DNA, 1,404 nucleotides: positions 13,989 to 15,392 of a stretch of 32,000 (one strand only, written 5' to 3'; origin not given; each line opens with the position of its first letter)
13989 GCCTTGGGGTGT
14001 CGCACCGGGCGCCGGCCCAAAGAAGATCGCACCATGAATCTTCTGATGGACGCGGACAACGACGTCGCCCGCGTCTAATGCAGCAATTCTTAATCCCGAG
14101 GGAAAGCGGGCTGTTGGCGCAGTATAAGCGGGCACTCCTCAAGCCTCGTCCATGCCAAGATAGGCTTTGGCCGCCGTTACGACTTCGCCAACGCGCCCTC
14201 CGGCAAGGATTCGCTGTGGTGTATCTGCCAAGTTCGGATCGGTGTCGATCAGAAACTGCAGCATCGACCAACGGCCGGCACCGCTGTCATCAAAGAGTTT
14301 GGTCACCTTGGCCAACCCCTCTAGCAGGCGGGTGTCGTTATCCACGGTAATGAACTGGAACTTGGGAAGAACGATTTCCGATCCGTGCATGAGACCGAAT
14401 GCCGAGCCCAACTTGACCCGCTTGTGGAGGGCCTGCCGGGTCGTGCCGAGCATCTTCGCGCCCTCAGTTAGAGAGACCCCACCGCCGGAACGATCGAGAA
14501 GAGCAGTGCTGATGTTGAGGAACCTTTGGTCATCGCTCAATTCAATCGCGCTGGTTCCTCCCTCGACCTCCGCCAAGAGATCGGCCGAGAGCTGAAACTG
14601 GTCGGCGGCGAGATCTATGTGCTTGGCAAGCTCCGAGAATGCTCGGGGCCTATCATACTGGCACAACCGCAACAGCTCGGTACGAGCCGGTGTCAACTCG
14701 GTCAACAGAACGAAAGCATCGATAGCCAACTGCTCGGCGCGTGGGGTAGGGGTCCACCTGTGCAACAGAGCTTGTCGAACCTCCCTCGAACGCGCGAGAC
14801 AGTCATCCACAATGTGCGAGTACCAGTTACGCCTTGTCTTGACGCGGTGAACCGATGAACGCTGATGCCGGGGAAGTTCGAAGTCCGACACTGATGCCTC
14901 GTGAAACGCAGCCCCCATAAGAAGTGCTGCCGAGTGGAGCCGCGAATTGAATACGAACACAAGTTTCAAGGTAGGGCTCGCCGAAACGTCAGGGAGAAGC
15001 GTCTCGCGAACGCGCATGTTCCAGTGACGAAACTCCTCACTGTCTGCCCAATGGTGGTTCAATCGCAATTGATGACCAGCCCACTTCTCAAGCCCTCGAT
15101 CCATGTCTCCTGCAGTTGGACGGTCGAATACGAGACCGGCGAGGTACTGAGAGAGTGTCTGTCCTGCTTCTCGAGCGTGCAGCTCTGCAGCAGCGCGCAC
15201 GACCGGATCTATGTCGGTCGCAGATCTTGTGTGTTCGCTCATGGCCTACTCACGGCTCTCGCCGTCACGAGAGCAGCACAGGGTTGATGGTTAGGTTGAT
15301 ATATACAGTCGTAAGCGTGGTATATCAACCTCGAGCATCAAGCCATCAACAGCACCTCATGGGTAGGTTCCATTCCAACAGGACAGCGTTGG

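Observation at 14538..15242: About 235-aa N-terminal region of the RES partner has no family I can recognise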

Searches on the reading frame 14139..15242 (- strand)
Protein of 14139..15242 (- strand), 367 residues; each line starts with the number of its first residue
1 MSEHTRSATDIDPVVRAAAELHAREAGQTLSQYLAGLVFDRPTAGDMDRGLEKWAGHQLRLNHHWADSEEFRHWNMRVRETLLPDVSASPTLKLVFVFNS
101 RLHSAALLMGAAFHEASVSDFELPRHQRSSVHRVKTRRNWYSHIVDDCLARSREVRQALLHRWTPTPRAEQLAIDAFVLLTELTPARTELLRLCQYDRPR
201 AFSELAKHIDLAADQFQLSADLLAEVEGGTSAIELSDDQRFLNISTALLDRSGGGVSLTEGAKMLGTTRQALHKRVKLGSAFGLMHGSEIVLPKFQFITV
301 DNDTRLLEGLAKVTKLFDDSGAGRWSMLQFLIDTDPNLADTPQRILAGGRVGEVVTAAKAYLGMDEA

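Call 3: search_protein_families(library=pfam, proteins=[window:14139-15242:-], max_evalue=1)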
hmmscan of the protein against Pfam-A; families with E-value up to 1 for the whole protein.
window:14139-15242:- (367 aa): 4 families
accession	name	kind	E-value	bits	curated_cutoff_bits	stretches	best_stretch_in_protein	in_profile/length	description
PF12840.13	HTH_20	-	0.0072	16.7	27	0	185-212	4-31/51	Helix-turn-helix domain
PF18367.6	Rv2175c_C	-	0.039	14.5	26.4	1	310-360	4-54/56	Rv2175c C-terminal domain of unknown function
PF13404.12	HTH_AsnC-type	-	0.075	13.3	27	0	257-277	19-39/42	AsnC-type helix-turn-helix domain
PF25212.1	HVO_A0114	-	0.085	13.1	27.6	1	179-210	16-47/84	HVO_A0114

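Call 4: search_protein_families(library=ncbifam, proteins=[window:14139-15242:-], max_evalue=1)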
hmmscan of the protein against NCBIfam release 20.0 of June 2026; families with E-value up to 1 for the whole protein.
window:14139-15242:- (367 aa): 0 families

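Call 5: find_homologous_proteins(query=window:14139-15242:-, max_evalue=0.001)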
Query window:14139-15242:- (367 aa): 88 proteins with E <= 0.001 among 8000 candidates.
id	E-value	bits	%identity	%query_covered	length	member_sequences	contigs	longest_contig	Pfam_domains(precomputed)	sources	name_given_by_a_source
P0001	1.5e-240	815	100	100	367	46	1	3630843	-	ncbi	ncbi:hypothetical protein M1D34_02575 [Ensifer sp. D2-11]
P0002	3.1e-211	719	89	100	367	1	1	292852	-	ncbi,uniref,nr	ncbi:conserved hypothetical protein [Agrobacterium tumefaciens str. Kerr 14]|uniref:Antitoxin Xre/Mb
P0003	3.2e-207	705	87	100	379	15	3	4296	-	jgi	-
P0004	9.0e-201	684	84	100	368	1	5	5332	-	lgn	-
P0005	9.2e-171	585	82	87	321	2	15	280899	-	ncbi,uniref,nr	ncbi:hypothetical protein G6M70_04785 [Agrobacterium tumefaciens]|uniref:hypothetical protein n=1 Ta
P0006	4.5e-153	527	65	100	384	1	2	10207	-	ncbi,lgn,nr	ncbi:MAG: hypothetical protein KK482_26535 [Sinorhizobium meliloti]|nr:hypothetical protein [Sinorhi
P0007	6.7e-150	517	65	100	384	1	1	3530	-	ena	-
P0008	5.6e-138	478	71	83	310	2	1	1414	-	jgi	jgi:hypothetical protein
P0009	3.6e-133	462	58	99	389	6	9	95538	-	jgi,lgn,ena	jgi:hypothetical protein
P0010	8.2e-133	461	57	98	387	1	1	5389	-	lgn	-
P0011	9.3e-133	460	57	100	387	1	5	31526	-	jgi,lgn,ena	-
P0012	2.5e-132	459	58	98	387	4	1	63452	-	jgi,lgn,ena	-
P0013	7.6e-132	457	57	98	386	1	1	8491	-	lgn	-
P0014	1.2e-131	457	57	98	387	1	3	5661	-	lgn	-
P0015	9.6e-129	447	57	100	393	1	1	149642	-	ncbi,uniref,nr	ncbi:hypothetical protein [Mesorhizobium delmotii]|uniref:Antitoxin Xre/MbcA/ParS-like toxin-binding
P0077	1.2e-85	306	47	98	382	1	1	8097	-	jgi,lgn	-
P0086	2.9e-57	212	42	74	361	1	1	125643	-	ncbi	ncbi:hypothetical protein [Rhodopseudomonas parapalustris]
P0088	1.2e-50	190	40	74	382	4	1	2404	-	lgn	-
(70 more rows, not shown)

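Call 6: search_solved_structures(query=window:14139-15242:-, max_evalue=10, show_alignments=2)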
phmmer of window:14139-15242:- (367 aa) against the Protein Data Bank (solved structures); distinct sequences matched with E-value up to 10: 2.
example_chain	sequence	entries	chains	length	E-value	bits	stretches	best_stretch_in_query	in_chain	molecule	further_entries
6gaw_Aj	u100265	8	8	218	0.079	15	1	151-188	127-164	28S ribosomal protein S34, mitochondrial | Mitochondrial ribosomal protein S34 | mS34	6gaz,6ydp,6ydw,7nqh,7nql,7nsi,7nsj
8oin_Aj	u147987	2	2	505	0.34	12.9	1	151-188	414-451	Mitochondrial ribosomal protein S34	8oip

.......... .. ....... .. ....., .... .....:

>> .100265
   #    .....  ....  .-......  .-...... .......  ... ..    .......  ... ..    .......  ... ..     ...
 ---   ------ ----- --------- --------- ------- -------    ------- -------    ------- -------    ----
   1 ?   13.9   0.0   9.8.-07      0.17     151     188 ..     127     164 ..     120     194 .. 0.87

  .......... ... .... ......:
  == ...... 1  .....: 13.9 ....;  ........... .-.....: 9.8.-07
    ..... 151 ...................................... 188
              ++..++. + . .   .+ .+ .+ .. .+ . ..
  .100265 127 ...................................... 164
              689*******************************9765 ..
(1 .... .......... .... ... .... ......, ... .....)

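Call 10: search_protein_families(library=pfam, alignment_id=A1, max_evalue=1)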
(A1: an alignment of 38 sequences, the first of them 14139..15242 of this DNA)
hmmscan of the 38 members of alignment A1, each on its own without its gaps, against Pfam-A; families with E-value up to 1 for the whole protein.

A. member 1, window:14139-15242:- (367 aa): 4 families
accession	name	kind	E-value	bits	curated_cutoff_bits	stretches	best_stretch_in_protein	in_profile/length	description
PF12840.13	HTH_20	-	0.0072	16.7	27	0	185-212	4-31/51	Helix-turn-helix domain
PF18367.6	Rv2175c_C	-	0.039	14.5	26.4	1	310-360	4-54/56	Rv2175c C-terminal domain of unknown function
PF13404.12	HTH_AsnC-type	-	0.075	13.3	27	0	257-277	19-39/42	AsnC-type helix-turn-helix domain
PF25212.1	HVO_A0114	-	0.085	13.1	27.6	1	179-210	16-47/84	HVO_A0114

B. families by the number of members that match (of 38 scanned): 36 families (the first 25 are shown)
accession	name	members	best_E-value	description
PF18367.6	Rv2175c_C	37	0.00026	Rv2175c C-terminal domain of unknown function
PF12840.13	HTH_20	32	1.2e-05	Helix-turn-helix domain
PF02954.25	HTH_8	23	0.00047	Bacterial regulatory protein, Fis family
PF13404.12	HTH_AsnC-type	22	0.00076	AsnC-type helix-turn-helix domain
PF12802.13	MarR_2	14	0.0011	MarR family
PF25212.1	HVO_A0114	12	0.017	HVO_A0114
PF08279.18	HTH_11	10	0.0014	HTH domain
PF13384.12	HTH_23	9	0.00017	Homeodomain-like domain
PF08281.18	Sigma70_r4_2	9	0.0028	Sigma-70, region 4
PF21983.2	NikA-like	8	0.0019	Mobilization protein NikA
PF01381.28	HTH_3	8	0.018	Helix-turn-helix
PF00126.33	HTH_1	7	0.0045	Bacterial regulatory helix-turn-helix protein, lysR family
PF04545.22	Sigma70_r4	7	0.022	Sigma-70, region 4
PF12728.13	HTH_17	7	0.043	Helix-turn-helix domain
PF13518.12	HTH_28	6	0.0045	Helix-turn-helix domain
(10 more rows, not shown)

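Call 12: search_solved_structures(query=A1, max_evalue=10, show_alignments=3)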
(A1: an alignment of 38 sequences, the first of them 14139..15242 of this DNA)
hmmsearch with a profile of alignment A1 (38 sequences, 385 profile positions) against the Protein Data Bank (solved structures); distinct sequences matched with E-value up to 10: 1.
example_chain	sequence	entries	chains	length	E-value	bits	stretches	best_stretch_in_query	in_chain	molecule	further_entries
3lup_A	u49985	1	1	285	0.12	14.8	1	326-366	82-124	DegV family protein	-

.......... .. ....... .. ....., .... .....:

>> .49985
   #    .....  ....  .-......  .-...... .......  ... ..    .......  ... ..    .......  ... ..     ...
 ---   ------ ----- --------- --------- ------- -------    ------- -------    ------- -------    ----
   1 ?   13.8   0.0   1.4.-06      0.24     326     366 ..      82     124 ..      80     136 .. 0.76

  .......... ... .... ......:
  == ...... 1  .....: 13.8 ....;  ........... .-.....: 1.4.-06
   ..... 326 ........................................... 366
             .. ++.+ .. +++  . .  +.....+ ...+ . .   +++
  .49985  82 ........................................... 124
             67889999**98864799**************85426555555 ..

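Call 13: find_encoding_contigs(protein=P0086, flank=4000, max_places=3)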
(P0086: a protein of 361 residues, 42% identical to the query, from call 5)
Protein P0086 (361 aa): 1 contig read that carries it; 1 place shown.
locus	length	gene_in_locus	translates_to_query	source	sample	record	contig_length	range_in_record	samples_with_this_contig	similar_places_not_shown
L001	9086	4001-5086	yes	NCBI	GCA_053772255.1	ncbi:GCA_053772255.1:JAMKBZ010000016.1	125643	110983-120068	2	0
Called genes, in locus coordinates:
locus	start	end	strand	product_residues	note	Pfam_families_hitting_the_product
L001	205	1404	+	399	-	PF07756:DUF1612, PF11972:HTH_13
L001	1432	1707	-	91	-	-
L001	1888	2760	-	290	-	-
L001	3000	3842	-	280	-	PF14280:DUF4365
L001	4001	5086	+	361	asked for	-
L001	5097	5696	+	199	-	PF08808:RES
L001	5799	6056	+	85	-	PF05406:WGR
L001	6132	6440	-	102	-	PF05284:DUF736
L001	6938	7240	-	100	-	PF05016:ParE_toxin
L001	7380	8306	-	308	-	PF08401:ArdcN, PF18818:MPTase-PolyVal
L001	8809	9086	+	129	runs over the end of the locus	PF13560:HTH_31, PF13443:HTH_26, PF01381:HTH_3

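Call 14: find_encoding_contigs(protein=P0077, flank=4000, max_places=3)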
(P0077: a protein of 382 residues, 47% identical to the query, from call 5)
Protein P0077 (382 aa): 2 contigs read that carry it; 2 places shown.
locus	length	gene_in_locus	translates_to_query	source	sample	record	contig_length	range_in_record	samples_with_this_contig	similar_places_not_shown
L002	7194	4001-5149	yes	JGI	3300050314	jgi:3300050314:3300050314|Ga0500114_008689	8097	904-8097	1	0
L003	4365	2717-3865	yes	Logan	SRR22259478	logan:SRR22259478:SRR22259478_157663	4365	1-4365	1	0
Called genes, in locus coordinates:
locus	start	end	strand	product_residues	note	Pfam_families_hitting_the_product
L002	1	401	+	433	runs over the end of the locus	?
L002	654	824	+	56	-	-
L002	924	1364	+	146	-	-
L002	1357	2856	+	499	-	PF06114:Peptidase_M78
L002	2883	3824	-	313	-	-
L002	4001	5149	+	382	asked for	-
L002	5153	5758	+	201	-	PF08808:RES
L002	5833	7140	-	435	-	-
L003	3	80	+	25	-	?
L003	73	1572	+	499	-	PF06114:Peptidase_M78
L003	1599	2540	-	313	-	-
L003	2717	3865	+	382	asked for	-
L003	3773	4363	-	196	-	?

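Call 15: predict_structure(alignment_id=A1)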
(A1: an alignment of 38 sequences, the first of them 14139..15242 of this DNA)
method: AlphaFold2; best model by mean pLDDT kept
length: 367 residues; sequences in the alignment: 38
mean_pLDDT: 75.8   pTM: 0.47
mean pLDDT of the five models: 75.8, 75.0, 64.9, 62.0, 59.5
residues with pLDDT >= 90: 135; 70-90: 123; 50-70: 37; < 50: 72
segments of 3 or more residues with pLDDT < 50: 1-8, 41-87, 126-137, 230-232
pLDDT, mean of each block of 10 residues (from residue 1): 42 69 73 68 39 33 34 37 46 75 86 85 51 48 79 91 89 90 89 92 95 87 63 64 88 92 95 93 91 92 90 94 93 91 92 94 72
secondary structure, 60 per line:
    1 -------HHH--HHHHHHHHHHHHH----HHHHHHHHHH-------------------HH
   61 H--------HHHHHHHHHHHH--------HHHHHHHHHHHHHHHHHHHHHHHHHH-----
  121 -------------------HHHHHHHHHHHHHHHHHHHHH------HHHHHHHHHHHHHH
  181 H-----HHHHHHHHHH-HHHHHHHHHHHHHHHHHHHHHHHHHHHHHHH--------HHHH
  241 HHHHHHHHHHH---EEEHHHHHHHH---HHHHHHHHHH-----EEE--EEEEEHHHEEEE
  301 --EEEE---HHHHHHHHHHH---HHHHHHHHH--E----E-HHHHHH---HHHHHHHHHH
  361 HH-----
elements in order: H13-25 H30-39 H70-81 H90-115 H140-160 H167-181 H187-196 H198-228 H237-251 E255-257 H258-265 H269-278 E284-286 E289-293 E297-300 E303-306 H310-320 H324-332 H342-347 H351-362

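Call 19: fold_search(model_id=the predicted structure, library=pdb)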
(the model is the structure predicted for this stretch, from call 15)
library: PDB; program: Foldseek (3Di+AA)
matches with E <= 10: 248; with E <= 0.001: 0
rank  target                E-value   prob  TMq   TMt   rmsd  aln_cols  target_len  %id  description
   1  2kfs_MODEL_1_A        1.3e-02  1.00  0.26  0.62   2.5       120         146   19  NMR structure of Rv2175c (released 2009-05-19)
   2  6bzo_F                3.6e-01  0.09  0.12  0.13  25.2       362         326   14  Mtb RNAP Holo/RbpA/Fidaxomicin/upstream fork DNA (released 2018-03-28)
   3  6cce_F                6.1e-01  0.06  0.10  0.12  24.9       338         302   13  Crystal structure of a Mycobacterium smegmatis RNA polymerase transcription initiation complex with inhibitor Kanglemy (released 2018-08-15)
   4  3mcz_A                7.3e-01  0.14  0.10  0.11  13.8       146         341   15  The Structure of an O-methyltransferase family protein from Burkholderia thailandensis. (released 2010-05-26)
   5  2zhg_A                7.7e-01  0.33  0.10  0.26  11.0       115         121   11  Crystal structure of SoxR in complex with DNA (released 2008-03-25)
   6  8u5q_A                1.2e+00  0.08  0.10  0.08  23.0       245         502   13  The mTORC1 cholesterol sensor LYCHOS (GPR155) - dimer with auxin (released 2024-09-18)
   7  8xtw                  1.3e+00  0.04  0.10  0.10  25.4       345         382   12  Structure of human VAChT in complex with acetylcholine (released 2024-12-25)
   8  7zi0_A                1.4e+00  0.07  0.12  0.09  21.1       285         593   11  Structure of human Smoothened in complex with cholesterol and SAG (released 2022-06-15)
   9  7buw_B                1.5e+00  0.07  0.13  0.14  24.9       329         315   13  Eucommia ulmoides TPT3 mutant -C94Y/A95F (released 2021-02-17)
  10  7bml_A                2.0e+00  0.12  0.14  0.26  15.4       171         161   10  Crystal structure of outer surface protein C (OspC) from Borrelia burgdorferi (released 2021-02-10)
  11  5xua_F                2.4e+00  0.16  0.16  0.34  15.0       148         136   13  The ligand-free dimer of chemoreceptor MCP2201 ligand binding domain (released 2018-06-27)
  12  4ntj                  2.6e+00  0.06  0.15  0.15  19.2       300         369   15  Structure of the human P2Y12 receptor in complex with an antithrombotic drug (released 2014-03-26)
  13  8zte_A                2.6e+00  0.03  0.13  0.13  22.0       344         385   11  AtALMT9 with LMNG and sterol mimic CHS (sterol1 class) (released 2025-03-12)
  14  5l92_B                2.6e+00  0.02  0.08  0.08  24.5       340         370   12  The 2.1 A crystal structure of CYP109E1 from Bacillus megaterium in complex with corticosterone (released 2016-10-05)
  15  5y6i_B                2.7e+00  0.20  0.10  0.15  15.2       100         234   16  Crystal structure of Pseudomonas aeruginosa HmgR (released 2018-08-15)
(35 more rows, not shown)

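Call 21: find_encoding_contigs(protein=P0088, flank=3000, max_places=3)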
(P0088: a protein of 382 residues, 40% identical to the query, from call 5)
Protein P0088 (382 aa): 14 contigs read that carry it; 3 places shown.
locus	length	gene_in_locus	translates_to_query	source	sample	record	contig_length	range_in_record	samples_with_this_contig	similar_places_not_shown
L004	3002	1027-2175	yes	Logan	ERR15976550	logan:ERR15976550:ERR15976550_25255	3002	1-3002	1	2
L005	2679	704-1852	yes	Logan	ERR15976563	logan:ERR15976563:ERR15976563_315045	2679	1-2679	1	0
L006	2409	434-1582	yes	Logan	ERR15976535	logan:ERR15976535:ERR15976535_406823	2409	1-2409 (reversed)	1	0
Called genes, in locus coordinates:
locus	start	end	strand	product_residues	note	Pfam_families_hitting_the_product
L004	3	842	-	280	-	?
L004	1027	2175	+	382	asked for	-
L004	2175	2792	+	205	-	PF08808:RES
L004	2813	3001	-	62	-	?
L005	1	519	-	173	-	?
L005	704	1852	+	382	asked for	-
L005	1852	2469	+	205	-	PF08808:RES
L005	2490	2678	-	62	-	?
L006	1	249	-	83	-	?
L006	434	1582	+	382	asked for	-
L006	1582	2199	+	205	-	PF08808:RES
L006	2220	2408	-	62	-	?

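Call 33: find_related_loci(query=A4, collection=genome_contigs, flank=3000)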
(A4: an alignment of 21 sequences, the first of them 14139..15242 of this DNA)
Query A4 (367 aa) in genome_contigs; peptide patterns used: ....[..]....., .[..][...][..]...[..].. (x = any residue, [..] = any of these).
149 stretches matched a pattern; 41 encode a relative of the query (tblastn E <= 1e-3); 40 distinct loci.
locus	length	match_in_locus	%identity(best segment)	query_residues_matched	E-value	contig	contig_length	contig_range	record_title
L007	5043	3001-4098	91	1-366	0e+0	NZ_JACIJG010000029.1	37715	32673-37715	Brucella daejeonensis strain DSM 26944 Ga0373340_29, whole genome shotgun sequence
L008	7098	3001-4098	84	1-367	0e+0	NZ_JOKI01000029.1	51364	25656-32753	Pseudorhizobium pelagicum strain R1-200B4 contig_29, whole genome shotgun sequence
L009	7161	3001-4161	57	2-367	2e-128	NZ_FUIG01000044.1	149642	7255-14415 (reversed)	Mesorhizobium delmotii strain STM 462, whole genome shotgun sequence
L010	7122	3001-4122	52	10-366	3e-117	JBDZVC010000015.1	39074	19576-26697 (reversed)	MAG: Phyllobacteriaceae bacterium isolate PE_dung28 NODE_368_length_39074, whole genome shotgun sequence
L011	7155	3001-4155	53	8-366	8e-117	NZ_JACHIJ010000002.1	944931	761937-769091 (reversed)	Afipia massiliensis strain DSM 17498 Ga0415284_02, whole genome shotgun sequence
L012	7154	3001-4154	61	8-366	2e-111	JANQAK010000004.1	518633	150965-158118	MAG: Afipia sp. isolate 46_gen_w_cov.30 c205, whole genome shotgun sequence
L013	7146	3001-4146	54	2-366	2e-122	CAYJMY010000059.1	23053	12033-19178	MAG TPA_asm: uncultured Mesorhizobium sp. isolate ERP124720_co1_147 genome assembly, contig: NODE_2909_length_23053_cov_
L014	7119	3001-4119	44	9-366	5e-87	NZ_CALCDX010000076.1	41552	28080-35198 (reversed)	MAG: uncultured Caulobacter sp. isolate SRR6231188_bin.21_CONCOCT_v1.1_MAG ERZ650241.216, whole genome shotgun sequence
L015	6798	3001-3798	54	92-366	2e-82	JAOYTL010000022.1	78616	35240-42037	Boseaceae bacterium BT-24-1 BT.24.1_ctg022, whole genome shotgun sequence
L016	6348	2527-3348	48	89-366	3e-79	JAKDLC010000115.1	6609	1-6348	MAG: Nitrosospira sp. isolate 40_S54 40_S54_NODE_976_length_6609_cov_5.803174, whole genome shotgun sequence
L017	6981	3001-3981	41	10-366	4e-79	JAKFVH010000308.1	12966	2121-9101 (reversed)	MAG: Reyranella sp. isolate D3_Bin_12 D3_0001272, whole genome shotgun sequence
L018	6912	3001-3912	44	88-366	3e-78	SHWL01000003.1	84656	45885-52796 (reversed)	MAG: Acetobacteraceae bacterium isolate Baikal-deep-G65 BACOMB-C838, whole genome shotgun sequence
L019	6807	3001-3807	52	92-366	4e-75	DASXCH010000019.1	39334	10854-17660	MAG TPA_asm: Caulobacteraceae bacterium isolate SMAG_U5055 k141_3270902, whole genome shotgun sequence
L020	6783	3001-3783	50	97-365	5e-74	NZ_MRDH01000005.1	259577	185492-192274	Agrobacterium salinitolerans strain YIC 5082 C243, whole genome shotgun sequence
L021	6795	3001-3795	47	98-366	2e-75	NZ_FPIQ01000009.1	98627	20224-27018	Nitrosovibrio sp. Nv17, whole genome shotgun sequence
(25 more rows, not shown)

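Call 35: search_protein_families(library=padloc, proteins=[window:14139-15242:-], max_evalue=1)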
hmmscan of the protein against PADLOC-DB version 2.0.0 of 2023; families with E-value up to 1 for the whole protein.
window:14139-15242:- (367 aa): 0 families
